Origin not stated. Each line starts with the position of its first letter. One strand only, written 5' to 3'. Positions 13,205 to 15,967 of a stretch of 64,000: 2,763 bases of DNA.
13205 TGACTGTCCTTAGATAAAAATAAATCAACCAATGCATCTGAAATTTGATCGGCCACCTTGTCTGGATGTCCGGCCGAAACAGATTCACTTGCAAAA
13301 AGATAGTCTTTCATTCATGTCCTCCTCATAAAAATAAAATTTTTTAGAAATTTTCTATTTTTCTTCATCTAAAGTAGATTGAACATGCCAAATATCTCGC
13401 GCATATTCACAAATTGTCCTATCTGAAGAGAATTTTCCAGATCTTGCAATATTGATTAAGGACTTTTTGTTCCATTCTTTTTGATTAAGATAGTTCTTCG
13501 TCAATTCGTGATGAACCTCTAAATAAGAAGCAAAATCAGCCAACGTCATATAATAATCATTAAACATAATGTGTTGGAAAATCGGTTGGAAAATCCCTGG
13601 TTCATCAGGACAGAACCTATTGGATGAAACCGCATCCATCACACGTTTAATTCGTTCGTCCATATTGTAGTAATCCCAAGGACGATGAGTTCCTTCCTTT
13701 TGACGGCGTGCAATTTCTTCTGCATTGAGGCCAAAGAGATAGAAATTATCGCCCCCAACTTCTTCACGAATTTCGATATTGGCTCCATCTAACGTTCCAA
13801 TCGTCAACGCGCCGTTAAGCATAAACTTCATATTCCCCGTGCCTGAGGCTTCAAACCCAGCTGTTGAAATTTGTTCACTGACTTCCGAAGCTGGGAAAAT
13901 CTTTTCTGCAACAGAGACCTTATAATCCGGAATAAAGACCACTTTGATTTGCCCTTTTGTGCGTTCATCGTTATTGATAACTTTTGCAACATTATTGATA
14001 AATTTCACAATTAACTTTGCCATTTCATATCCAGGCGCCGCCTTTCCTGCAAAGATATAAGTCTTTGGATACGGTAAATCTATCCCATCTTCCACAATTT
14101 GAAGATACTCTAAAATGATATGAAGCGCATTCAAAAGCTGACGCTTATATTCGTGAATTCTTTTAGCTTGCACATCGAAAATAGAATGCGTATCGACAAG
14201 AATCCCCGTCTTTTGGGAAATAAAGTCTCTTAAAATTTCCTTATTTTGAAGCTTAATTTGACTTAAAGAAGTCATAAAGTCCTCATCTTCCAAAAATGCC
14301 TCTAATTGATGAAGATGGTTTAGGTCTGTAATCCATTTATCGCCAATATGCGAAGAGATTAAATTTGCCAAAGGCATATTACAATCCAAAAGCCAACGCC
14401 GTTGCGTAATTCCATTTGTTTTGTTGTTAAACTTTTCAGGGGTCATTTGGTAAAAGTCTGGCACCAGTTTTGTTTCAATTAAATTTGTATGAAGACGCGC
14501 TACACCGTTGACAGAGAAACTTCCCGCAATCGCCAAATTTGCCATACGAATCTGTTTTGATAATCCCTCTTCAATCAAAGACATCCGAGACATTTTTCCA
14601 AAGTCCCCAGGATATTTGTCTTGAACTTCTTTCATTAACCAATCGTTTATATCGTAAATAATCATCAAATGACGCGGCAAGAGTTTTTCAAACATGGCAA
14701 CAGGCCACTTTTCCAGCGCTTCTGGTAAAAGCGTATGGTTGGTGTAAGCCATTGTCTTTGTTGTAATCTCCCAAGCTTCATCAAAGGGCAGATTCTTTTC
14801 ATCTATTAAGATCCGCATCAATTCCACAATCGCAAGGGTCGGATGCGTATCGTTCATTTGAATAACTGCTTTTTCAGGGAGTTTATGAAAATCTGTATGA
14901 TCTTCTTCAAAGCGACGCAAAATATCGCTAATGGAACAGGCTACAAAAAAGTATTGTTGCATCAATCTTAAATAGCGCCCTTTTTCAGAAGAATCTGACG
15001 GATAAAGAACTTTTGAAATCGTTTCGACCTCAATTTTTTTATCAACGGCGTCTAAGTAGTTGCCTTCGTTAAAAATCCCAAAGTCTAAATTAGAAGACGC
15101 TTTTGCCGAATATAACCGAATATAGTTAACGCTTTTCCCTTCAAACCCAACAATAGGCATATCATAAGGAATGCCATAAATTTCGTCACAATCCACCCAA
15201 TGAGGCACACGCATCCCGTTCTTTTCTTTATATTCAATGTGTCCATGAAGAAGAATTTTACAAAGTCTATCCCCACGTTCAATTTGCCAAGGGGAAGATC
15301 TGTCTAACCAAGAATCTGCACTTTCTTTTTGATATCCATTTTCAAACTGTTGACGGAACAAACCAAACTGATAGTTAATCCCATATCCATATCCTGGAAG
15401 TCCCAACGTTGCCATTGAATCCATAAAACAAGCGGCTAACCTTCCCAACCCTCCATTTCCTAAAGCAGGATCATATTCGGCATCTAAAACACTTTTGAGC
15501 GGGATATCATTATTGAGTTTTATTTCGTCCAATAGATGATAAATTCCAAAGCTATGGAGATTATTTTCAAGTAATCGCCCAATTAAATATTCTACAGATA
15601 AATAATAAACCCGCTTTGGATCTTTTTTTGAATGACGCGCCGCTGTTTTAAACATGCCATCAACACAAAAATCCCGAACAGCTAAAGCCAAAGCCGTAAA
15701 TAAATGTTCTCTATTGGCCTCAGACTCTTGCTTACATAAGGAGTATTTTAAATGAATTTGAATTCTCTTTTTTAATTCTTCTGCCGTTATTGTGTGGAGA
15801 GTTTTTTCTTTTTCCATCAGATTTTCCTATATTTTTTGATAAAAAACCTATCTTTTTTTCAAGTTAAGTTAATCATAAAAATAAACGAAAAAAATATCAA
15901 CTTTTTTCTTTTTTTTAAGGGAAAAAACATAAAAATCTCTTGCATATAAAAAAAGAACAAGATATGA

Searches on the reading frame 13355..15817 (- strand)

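Call 21: search_protein_families(library=pfam, max_evalue=0.00001, proteins=[window:13355-15817:-])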
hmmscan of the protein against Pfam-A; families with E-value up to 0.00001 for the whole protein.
window:13355-15817:- (820 aa): 1 family
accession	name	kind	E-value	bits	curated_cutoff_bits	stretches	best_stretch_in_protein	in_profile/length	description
PF00343.26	Phosphorylase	-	0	1055.7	27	1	104-812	5-713/713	Carbohydrate phosphorylase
